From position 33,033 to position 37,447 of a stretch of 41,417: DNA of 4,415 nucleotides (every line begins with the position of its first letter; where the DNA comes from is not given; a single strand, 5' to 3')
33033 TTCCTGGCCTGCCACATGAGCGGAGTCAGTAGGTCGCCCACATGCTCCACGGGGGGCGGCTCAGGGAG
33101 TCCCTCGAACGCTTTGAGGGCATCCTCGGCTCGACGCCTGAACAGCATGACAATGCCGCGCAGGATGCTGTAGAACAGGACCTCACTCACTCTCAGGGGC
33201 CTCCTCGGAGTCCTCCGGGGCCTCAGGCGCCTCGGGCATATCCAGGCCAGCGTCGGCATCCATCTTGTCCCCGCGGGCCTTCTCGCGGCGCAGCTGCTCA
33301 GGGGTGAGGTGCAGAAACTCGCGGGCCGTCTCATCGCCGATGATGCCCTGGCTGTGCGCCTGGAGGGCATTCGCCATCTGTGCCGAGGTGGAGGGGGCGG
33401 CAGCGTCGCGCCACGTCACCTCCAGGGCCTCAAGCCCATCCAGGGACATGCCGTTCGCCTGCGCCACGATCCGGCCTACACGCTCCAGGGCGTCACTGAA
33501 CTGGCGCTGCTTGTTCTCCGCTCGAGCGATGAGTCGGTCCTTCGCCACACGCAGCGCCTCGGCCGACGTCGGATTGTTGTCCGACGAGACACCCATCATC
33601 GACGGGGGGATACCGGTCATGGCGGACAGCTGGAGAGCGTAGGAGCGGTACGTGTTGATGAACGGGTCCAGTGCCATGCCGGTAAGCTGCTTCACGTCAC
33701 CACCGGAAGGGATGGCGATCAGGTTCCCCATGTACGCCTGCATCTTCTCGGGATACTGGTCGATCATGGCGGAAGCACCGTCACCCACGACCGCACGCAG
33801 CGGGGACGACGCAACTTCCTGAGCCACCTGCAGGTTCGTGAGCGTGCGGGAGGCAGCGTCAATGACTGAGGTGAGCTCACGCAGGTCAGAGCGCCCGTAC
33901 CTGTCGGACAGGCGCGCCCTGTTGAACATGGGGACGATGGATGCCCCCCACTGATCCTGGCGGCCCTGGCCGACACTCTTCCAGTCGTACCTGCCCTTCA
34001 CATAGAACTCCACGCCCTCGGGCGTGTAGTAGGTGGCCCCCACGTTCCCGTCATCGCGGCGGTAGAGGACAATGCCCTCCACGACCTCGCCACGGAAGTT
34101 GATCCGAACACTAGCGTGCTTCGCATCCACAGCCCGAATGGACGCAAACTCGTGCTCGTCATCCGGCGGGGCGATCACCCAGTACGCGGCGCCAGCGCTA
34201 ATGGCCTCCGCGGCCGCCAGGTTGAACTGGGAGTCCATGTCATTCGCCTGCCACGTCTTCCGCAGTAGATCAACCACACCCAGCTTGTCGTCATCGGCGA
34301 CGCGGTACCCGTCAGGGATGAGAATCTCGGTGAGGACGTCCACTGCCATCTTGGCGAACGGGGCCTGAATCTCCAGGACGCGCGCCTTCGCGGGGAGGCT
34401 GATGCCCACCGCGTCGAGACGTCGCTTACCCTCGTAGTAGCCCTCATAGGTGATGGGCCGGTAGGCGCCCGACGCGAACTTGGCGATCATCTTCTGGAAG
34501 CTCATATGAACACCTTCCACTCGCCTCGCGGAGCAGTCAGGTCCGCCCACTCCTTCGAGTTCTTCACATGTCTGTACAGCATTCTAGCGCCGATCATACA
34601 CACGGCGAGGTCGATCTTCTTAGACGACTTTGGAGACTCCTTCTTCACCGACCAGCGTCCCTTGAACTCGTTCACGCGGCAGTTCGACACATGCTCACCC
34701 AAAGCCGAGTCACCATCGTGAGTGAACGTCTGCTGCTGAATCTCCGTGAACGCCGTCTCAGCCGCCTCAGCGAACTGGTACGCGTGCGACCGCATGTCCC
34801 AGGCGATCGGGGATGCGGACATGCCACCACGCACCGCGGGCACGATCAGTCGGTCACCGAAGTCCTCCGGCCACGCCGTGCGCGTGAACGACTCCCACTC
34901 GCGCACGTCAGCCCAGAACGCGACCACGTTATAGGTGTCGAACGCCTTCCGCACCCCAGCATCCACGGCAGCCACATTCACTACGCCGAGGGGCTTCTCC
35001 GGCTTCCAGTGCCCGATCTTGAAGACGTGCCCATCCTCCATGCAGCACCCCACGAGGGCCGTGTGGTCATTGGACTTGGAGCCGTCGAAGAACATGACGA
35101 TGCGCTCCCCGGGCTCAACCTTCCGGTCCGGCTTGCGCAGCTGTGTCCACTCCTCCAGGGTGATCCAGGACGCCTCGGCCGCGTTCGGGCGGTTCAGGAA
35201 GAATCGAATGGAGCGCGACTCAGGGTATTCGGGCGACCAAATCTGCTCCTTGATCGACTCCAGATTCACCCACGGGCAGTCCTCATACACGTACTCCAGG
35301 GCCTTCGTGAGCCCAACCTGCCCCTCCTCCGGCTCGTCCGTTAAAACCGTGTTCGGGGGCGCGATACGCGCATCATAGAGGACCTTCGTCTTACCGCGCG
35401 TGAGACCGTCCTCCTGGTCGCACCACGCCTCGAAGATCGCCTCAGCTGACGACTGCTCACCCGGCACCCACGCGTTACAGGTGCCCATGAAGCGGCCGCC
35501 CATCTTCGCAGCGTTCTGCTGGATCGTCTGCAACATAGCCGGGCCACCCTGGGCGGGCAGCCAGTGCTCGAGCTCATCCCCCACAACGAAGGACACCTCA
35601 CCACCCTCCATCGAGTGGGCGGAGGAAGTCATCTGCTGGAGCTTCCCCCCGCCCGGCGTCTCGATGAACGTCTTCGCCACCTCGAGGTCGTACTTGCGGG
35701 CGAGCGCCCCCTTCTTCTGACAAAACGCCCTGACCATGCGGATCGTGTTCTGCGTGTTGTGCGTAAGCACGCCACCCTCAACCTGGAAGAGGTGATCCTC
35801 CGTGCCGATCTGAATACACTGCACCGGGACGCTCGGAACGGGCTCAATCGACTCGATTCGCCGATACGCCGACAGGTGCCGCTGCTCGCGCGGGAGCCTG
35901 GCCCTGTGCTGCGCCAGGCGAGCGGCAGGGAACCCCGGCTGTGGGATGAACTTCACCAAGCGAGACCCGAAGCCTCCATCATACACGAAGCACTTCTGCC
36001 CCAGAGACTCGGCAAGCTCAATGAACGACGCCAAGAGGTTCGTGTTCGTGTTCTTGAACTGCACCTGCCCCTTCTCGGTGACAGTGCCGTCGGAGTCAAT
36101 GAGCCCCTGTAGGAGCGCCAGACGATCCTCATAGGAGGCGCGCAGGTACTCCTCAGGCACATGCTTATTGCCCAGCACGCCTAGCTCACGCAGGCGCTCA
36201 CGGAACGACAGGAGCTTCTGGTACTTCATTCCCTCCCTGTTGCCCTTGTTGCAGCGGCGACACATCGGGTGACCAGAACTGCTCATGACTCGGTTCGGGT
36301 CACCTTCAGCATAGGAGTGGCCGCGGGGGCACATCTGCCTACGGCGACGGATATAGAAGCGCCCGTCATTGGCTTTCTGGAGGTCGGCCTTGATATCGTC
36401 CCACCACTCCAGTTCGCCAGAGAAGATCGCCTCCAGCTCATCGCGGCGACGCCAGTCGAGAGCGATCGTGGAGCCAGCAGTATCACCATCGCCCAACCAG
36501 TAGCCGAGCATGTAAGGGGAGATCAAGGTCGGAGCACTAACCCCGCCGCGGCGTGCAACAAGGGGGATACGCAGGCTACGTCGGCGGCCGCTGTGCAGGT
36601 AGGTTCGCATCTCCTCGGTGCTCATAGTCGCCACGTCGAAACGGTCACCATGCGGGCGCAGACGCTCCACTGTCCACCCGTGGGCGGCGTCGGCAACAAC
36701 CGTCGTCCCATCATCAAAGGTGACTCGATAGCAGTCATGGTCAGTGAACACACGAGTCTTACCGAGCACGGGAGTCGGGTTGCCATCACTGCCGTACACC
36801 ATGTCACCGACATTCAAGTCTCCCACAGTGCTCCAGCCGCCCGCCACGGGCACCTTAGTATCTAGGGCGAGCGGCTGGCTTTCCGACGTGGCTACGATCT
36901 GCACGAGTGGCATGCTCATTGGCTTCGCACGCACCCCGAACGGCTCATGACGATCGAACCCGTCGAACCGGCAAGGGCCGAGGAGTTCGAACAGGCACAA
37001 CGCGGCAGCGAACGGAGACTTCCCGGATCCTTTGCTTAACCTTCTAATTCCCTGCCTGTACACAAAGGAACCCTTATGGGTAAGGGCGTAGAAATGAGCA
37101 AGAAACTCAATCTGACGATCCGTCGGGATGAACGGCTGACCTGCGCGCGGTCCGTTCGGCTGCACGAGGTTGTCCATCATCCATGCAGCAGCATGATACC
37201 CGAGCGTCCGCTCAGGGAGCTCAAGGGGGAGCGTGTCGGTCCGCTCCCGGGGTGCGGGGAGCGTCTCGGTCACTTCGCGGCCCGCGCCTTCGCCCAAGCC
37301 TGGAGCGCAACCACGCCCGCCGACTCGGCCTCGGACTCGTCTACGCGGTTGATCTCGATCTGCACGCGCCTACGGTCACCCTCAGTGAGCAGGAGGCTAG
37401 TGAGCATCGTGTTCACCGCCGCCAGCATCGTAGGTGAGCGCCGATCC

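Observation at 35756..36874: Class-3-type (Trp-Cys-Thr) intein with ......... homing endonuclease splitting the terminase large subunit ATPase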

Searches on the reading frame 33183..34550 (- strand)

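Call 22: search_protein_families(library=pfam, proteins=[window:33183-34550:-], max_evalue=0.1)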
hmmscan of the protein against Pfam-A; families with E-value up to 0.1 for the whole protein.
window:33183-34550:- (455 aa): 2 families
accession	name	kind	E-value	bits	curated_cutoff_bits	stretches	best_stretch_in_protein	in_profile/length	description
PF05133.19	SPP1_portal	-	1.9e-26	93.5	25.5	1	36-411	19-391/416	Phage portal protein, SPP1 Gp6-like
PF04860.17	Phage_portal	-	0.0068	16.1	39.1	1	202-332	112-251/321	Phage portal protein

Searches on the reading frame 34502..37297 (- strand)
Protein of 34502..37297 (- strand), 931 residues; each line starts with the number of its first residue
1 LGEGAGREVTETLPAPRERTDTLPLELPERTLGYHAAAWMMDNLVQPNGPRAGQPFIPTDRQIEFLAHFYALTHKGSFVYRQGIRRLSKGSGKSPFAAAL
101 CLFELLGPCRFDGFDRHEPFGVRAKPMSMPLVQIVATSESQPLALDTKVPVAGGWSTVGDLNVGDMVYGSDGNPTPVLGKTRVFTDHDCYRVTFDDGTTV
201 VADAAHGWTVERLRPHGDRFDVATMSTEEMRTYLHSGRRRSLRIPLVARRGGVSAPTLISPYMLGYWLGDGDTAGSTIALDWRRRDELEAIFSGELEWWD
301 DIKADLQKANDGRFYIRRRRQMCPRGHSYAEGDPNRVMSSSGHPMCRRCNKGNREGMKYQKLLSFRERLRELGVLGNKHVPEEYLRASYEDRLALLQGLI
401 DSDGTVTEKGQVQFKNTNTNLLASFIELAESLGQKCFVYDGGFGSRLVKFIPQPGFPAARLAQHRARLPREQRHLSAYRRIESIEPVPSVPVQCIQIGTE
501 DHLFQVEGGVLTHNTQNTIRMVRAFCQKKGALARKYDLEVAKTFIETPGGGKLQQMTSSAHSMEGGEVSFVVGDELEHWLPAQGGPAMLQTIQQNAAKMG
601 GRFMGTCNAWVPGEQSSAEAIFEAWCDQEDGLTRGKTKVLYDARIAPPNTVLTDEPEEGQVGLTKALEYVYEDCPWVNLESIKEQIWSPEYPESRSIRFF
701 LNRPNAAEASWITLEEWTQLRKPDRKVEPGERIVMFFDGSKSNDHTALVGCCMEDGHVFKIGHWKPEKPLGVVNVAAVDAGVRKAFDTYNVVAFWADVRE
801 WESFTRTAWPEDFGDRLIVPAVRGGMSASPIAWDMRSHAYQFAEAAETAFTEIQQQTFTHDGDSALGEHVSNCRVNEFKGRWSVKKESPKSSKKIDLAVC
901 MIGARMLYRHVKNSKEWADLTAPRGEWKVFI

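Call 3: search_protein_families(library=pfam, proteins=[window:34502-37297:-], max_evalue=0.01)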
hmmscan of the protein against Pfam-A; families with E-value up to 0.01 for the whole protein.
window:34502-37297:- (931 aa): 2 families
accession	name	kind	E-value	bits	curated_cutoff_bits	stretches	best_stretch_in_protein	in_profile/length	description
PF14528.11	LAGLIDADG_3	-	8.7e-05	23.1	22.5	1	392-433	3-47/82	LAGLIDADG-like domain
PF05204.19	Hom_end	-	0.001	19.6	21.1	1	380-435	2-59/110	Homing endonuclease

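Call 4: search_protein_families(library=ncbifam, proteins=[window:34502-37297:-], max_evalue=0.01)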
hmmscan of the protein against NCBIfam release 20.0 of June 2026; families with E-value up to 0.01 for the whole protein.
window:34502-37297:- (931 aa): 1 family
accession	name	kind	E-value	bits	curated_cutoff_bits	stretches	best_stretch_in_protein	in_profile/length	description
NF038136.1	rSAM_Rv_intein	exception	6.8e-05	21.9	700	1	144-232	78-168/574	intein-containing Rv2578c family radical SAM protein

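Call 32: find_related_loci(query=L001:1-1677:+, collection=genome_contigs, flank=3000)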
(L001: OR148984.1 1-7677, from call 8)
Query L001:1-1677:+ (558 aa) in genome_contigs; peptide patterns used: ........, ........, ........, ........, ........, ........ (x = any residue, [..] = any of these).
29 stretches matched a pattern; 1 encode a relative of the query (tblastn E <= 1e-3); 1 distinct loci.
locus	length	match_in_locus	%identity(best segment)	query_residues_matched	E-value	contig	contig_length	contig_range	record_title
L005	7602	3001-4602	58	15-544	0e+0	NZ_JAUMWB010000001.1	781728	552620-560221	MAG: Rothia sp. (in: high G+C Gram-positive bacteria) isolate S13M_Sa_13 NODE_1_length_781728_cov_123.137203, whole geno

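Call 46: search_solved_structures(query=L001:1-1677:+, max_evalue=1, show_alignments=2)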
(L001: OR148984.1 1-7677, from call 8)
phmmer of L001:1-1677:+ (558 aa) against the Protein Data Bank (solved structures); distinct sequences matched with E-value up to 1: 1.
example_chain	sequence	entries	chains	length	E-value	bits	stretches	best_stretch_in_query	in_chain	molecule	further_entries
5zor_A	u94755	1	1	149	0.86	11.2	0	145-198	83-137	Centrin, putative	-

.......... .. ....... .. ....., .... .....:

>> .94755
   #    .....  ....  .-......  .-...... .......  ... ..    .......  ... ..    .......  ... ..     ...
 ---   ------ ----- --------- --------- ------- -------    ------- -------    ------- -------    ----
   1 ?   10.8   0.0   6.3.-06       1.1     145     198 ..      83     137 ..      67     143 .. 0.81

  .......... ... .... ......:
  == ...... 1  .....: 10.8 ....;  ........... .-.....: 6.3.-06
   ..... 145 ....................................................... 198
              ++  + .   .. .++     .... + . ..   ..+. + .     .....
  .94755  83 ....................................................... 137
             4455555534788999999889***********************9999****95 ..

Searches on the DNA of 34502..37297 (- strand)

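Call 6: search_dna_similar(query=window:34502-37297:-, collection=phages, mode=near, max_rows=30)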
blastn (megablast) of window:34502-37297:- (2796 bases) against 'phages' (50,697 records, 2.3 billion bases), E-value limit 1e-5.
Records with a match: 1; places in all: 1; records where one place covers at least 80% of the query: 0.
Best place of each record, by identity: 90-95% 1.
By first word of the organism name: Caudovirus 1.
By host as written in the record: Homo sapiens 1.
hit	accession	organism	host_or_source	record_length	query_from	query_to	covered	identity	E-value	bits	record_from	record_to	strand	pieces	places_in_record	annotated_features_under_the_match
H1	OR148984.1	Caudovirus D_HF2_7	Homo sapiens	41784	2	2796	60%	90.3%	0e+0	2197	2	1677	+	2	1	terminase | hypothetical protein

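Call 8: get_annotated_region(hit=H1, flank=6000)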
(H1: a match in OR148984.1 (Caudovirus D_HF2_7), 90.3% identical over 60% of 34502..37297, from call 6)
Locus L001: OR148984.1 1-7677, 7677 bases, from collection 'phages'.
description: Caudovirus D_HF2_7, complete genome.
organism: Caudovirus D_HF2_7 (NCBI taxid 3071194)
taxonomy: Viruses; Duplodnaviria; Heunggongvirae; Uroviricota; Caudoviricetes
host: Homo sapiens; source: saliva (passive drool collection); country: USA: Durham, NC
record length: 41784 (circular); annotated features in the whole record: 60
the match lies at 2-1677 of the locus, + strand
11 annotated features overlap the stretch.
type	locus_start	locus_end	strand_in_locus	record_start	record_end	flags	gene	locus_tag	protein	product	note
CDS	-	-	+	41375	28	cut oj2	-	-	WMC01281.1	hypothetical protein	Gene 5 protein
CDS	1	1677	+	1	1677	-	-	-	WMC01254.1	terminase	-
CDS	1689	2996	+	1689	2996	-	-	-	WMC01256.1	portal protein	-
CDS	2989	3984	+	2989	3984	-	-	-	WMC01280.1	hypothetical protein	Gene 15 protein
CDS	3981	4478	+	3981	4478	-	-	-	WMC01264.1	hypothetical protein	-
CDS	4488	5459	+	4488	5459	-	-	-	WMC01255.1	putative major capsid protein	Probable major capsid protein gp17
CDS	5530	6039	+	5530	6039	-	-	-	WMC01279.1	hypothetical protein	Gene 19 protein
CDS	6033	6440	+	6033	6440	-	-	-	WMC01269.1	hypothetical protein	-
CDS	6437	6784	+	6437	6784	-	-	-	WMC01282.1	protein of unknown function (DUF5403)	-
CDS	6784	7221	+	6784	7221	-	-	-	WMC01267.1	hypothetical protein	-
CDS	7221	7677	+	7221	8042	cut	-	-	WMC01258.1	major tail protein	Major tail protein Gp23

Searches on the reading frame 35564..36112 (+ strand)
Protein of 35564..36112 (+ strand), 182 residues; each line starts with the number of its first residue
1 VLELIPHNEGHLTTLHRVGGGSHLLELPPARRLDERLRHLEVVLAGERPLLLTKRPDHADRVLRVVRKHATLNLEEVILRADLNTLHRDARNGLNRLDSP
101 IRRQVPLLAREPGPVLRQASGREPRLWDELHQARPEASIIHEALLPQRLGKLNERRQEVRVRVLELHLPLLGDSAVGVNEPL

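Call 64: search_protein_families(library=pfam, proteins=[window:35564-36112:+], max_evalue=0.1)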
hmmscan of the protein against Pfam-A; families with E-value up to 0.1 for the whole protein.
window:35564-36112:+ (182 aa): 0 families
